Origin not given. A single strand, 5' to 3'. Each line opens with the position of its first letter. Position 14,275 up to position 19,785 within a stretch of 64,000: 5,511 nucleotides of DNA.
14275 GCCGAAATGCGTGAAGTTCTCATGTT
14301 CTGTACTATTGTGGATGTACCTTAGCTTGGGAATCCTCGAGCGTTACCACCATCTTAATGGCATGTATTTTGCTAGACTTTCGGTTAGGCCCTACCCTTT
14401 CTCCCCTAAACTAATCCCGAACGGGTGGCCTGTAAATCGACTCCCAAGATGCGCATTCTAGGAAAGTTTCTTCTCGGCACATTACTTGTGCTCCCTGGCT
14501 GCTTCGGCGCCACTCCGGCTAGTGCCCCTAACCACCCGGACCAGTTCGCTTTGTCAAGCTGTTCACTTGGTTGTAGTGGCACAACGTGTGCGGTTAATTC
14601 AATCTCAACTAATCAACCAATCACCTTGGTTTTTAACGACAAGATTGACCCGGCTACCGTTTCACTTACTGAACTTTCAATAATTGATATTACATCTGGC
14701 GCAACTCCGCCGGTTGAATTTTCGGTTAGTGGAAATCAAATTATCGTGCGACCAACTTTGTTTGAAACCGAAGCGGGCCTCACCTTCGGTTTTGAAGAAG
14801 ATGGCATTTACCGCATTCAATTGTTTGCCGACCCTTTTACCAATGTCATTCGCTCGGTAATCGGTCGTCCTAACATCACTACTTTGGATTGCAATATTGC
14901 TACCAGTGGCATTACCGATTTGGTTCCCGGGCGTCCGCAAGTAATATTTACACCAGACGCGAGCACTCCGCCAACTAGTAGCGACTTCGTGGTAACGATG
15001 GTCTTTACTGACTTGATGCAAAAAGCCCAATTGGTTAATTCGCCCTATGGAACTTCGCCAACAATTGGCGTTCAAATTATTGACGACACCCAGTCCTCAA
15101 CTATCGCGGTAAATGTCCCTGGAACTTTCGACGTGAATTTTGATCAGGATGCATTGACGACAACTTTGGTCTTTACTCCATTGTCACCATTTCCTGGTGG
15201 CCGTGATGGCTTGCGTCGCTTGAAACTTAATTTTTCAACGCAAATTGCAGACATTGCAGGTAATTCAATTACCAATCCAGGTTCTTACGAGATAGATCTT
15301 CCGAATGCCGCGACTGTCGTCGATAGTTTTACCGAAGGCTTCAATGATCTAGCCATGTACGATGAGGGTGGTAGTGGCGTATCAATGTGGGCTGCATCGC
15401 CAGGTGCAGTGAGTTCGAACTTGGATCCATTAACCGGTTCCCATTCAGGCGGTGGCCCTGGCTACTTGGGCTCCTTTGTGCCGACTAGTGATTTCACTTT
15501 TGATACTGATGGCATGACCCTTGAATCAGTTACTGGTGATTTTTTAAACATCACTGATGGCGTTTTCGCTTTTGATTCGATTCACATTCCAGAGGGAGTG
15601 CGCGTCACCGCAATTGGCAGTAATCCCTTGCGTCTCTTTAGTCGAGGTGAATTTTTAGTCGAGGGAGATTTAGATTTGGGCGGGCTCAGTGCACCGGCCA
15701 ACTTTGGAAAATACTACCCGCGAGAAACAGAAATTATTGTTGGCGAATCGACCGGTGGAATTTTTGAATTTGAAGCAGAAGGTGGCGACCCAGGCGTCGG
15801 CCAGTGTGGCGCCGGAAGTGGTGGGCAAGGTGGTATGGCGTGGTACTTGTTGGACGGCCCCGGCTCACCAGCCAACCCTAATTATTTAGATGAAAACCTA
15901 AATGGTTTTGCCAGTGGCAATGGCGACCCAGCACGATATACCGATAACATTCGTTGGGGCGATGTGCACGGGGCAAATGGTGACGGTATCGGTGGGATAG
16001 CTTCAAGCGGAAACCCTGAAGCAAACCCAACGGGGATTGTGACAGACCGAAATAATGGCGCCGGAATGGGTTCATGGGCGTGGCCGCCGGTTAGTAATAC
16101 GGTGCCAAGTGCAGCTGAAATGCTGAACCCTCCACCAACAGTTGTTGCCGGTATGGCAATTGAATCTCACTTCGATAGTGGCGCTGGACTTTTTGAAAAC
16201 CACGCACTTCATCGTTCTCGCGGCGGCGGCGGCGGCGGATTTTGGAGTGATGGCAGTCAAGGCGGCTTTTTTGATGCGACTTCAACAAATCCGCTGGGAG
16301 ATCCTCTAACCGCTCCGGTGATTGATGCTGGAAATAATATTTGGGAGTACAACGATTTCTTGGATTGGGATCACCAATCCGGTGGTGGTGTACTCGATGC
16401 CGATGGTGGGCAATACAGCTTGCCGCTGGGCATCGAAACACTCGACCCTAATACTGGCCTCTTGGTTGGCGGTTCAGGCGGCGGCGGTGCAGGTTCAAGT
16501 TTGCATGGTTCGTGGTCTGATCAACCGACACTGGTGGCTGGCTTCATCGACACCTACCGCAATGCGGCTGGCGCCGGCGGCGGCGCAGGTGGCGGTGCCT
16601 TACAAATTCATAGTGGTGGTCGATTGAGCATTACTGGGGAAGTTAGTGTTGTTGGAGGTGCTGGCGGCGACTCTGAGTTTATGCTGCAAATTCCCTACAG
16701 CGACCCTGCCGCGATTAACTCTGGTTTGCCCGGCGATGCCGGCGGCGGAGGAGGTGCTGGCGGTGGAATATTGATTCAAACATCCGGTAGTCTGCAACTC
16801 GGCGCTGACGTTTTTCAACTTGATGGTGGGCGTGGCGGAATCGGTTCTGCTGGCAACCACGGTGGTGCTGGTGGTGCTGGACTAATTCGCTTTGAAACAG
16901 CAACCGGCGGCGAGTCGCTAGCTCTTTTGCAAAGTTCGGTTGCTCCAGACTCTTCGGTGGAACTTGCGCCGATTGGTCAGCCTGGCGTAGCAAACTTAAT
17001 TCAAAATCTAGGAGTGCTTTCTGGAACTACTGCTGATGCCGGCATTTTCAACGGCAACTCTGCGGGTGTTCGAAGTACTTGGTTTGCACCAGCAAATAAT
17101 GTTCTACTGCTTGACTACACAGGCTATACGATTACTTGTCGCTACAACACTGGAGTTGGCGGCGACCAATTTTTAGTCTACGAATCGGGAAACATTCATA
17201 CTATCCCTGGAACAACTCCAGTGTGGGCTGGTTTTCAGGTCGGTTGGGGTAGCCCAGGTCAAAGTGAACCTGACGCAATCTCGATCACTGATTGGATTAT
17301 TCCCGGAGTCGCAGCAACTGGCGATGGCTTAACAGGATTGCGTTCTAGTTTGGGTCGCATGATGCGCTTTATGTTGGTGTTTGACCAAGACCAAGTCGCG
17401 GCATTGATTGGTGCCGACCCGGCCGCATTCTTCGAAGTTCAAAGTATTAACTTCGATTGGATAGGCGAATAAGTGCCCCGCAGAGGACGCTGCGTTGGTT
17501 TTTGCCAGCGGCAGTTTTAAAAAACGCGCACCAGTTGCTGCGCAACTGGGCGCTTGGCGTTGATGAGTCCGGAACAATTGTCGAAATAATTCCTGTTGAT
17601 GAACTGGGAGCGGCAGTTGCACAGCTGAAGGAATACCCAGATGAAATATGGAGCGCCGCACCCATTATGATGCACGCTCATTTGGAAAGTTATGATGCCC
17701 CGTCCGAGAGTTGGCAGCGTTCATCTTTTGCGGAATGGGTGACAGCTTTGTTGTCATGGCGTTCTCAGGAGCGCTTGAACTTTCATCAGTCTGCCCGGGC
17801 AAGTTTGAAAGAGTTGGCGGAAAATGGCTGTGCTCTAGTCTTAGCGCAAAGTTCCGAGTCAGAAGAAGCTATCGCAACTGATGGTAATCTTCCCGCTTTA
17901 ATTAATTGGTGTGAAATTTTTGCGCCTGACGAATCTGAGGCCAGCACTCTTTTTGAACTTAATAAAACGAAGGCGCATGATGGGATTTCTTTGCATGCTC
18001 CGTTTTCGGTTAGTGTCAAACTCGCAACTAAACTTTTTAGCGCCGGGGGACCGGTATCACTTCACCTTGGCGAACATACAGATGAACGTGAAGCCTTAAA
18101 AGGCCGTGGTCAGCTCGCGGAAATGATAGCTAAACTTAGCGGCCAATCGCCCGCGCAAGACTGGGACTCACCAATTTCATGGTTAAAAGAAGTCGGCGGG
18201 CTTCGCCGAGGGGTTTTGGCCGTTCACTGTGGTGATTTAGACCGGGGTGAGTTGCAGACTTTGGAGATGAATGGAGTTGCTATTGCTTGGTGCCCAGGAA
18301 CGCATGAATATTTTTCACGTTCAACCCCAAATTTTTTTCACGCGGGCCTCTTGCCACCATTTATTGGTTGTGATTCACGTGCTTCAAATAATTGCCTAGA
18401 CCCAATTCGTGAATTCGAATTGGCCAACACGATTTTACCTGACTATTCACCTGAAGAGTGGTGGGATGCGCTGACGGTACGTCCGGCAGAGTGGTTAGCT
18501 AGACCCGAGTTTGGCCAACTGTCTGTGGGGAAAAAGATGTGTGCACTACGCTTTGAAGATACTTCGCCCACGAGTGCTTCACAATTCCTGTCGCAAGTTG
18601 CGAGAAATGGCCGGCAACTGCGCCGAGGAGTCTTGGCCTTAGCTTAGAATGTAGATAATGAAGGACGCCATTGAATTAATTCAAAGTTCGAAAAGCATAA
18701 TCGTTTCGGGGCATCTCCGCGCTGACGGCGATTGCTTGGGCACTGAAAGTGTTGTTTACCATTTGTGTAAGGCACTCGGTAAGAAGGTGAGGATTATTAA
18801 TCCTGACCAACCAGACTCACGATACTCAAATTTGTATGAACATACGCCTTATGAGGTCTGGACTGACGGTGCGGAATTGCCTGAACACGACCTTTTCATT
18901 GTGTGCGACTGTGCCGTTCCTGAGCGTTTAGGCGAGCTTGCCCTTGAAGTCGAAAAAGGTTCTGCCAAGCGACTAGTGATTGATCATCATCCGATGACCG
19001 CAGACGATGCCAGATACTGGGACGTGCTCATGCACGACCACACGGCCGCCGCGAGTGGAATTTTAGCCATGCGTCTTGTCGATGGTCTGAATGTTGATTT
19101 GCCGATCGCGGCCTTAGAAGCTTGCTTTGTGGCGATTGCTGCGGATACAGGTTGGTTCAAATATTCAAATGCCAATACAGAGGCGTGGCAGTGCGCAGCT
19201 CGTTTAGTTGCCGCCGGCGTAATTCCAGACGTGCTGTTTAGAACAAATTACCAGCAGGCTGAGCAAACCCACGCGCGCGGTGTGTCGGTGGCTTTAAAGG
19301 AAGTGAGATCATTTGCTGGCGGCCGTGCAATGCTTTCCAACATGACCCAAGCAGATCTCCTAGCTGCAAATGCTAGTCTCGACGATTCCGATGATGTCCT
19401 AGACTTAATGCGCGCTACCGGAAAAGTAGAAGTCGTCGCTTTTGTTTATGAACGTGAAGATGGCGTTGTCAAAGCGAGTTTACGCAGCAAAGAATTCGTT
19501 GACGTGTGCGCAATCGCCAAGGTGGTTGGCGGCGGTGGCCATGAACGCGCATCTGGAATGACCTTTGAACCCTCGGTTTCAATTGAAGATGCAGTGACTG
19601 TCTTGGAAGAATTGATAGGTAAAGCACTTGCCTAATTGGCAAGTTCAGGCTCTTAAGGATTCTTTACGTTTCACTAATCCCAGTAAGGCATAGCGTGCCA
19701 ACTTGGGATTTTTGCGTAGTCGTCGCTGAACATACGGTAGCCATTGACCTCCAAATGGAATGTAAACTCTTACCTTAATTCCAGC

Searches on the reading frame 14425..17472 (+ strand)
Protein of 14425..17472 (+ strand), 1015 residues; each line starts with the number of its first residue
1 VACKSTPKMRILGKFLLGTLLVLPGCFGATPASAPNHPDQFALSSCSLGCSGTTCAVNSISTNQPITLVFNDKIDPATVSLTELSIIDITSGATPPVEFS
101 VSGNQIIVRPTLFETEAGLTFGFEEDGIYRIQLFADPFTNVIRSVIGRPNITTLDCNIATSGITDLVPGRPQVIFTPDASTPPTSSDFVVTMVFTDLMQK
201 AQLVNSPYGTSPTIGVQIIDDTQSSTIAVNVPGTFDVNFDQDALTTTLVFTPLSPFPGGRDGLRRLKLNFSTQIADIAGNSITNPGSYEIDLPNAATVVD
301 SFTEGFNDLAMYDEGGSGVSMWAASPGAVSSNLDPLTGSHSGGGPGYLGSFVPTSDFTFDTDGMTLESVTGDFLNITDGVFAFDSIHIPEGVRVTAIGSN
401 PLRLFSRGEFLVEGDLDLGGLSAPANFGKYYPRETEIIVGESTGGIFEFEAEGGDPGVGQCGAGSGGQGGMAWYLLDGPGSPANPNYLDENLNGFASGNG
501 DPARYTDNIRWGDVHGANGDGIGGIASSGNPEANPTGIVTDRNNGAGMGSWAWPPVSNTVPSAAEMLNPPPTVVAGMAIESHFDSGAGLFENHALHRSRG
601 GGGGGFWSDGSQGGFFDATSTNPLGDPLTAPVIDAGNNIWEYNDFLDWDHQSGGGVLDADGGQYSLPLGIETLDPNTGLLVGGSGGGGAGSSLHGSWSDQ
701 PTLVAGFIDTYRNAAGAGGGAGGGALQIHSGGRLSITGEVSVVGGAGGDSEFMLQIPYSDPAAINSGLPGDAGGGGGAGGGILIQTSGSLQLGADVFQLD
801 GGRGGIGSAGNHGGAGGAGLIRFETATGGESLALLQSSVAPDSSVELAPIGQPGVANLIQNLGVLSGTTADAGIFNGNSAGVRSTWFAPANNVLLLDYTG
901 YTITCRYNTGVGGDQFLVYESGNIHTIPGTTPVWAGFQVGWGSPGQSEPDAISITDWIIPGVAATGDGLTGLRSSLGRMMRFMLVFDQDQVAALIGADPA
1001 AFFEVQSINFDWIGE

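Call 5: search_protein_families(library=pfam, proteins=[window:14425-17472:+], max_evalue=1)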
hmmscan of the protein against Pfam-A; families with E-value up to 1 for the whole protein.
window:14425-17472:+ (1015 aa): 1 family
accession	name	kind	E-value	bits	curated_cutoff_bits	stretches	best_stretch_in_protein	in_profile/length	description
PF13205.12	Big_5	-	4.4e-05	24.6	23.6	1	59-111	18-70/105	Bacterial Ig-like domain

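Call 6: search_protein_families(library=ncbifam, proteins=[window:14425-17472:+], max_evalue=1)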
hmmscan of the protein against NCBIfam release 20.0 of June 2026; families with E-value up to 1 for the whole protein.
window:14425-17472:+ (1015 aa): 0 families

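Call 47: find_homologous_proteins(query=window:14449-17469:+, max_evalue=0.001)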
Query window:14449-17469:+ (1007 aa): 19 proteins with E <= 0.001 among 8000 candidates.
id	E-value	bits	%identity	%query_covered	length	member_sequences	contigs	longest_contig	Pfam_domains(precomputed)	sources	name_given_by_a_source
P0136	0.0e+0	2119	100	94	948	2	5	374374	-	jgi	-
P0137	0.0e+0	1228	56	100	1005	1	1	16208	-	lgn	-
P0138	0.0e+0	1211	57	100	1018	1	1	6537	-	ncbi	-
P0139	0.0e+0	1183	55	100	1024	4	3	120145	-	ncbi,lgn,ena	-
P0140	0.0e+0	1181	55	100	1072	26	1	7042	-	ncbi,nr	ncbi:MAG: Ig-like domain-containing protein [Planctomycetota bacterium]|nr:Ig-like domain-containing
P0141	0.0e+0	1180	56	100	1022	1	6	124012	-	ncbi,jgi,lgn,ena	-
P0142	0.0e+0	1168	55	99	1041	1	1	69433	-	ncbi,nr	ncbi:MAG: hypothetical protein D6702_09630 [Planctomycetota bacterium]|nr:MAG: hypothetical protein 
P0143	0.0e+0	1161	53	100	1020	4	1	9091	-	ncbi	-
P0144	0.0e+0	1111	53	97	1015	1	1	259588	PF13205.13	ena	-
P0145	1.4e-292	992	50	99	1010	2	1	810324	PF13205.13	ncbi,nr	ncbi:MAG: hypothetical protein DWQ01_14000 [Planctomycetota bacterium]|nr:MAG: hypothetical protein 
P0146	6.5e-248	844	45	97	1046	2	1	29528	-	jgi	-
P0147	2.0e-219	750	44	97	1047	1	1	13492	-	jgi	jgi:hypothetical protein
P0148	1.0e-216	741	43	97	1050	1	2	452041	-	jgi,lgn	-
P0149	1.3e-175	605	39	98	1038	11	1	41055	PF13205.13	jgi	-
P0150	3.9e-175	603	37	99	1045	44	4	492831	-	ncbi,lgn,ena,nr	ncbi:MAG: hypothetical protein CMJ93_07615 [Planctomycetes bacterium]|nr:hypothetical protein [Planc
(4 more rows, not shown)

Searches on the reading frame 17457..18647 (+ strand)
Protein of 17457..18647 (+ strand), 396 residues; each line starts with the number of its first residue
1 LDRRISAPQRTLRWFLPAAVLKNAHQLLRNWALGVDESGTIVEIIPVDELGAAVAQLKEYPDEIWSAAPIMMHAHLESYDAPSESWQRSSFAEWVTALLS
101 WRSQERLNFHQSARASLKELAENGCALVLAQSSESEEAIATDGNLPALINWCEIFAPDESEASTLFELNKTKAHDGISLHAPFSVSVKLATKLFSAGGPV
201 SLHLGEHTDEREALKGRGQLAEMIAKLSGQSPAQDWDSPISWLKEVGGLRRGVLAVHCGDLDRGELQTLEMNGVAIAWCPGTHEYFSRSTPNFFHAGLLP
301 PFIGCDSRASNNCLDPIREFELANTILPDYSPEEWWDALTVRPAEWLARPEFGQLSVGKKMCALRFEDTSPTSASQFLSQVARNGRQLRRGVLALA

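Call 28: search_protein_families(library=pfam, proteins=[window:17457-18647:+], max_evalue=0.001)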
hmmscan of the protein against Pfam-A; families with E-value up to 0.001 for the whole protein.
window:17457-18647:+ (396 aa): 1 family
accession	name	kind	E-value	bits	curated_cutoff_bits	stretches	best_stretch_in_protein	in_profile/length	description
PF01979.26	Amidohydro_1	-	4.2e-05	23.4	25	1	175-367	122-319/345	Amidohydrolase family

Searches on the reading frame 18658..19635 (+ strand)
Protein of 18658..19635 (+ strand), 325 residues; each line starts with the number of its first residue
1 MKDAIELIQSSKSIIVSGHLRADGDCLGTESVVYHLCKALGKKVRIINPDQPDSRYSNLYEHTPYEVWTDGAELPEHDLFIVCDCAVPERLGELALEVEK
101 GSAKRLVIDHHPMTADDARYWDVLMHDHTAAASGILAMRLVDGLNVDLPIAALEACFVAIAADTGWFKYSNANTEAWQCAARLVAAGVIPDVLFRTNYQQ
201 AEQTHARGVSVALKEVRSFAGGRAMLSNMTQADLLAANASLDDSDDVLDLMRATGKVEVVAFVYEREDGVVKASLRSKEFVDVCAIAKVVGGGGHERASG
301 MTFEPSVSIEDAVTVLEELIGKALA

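Call 28: search_protein_families(library=pfam, proteins=[window:18658-19635:+], max_evalue=0.001)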
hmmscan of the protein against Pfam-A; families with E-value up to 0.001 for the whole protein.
window:18658-19635:+ (325 aa): 2 families
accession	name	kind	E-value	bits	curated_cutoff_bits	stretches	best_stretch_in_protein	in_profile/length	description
PF01368.27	DHH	-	3.9e-12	47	28.1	1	14-141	2-102/125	DHH family, N-terminal domain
PF02272.25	DHHA1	-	1.3e-10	42.1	25.9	1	238-321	12-101/102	DHHA1 domain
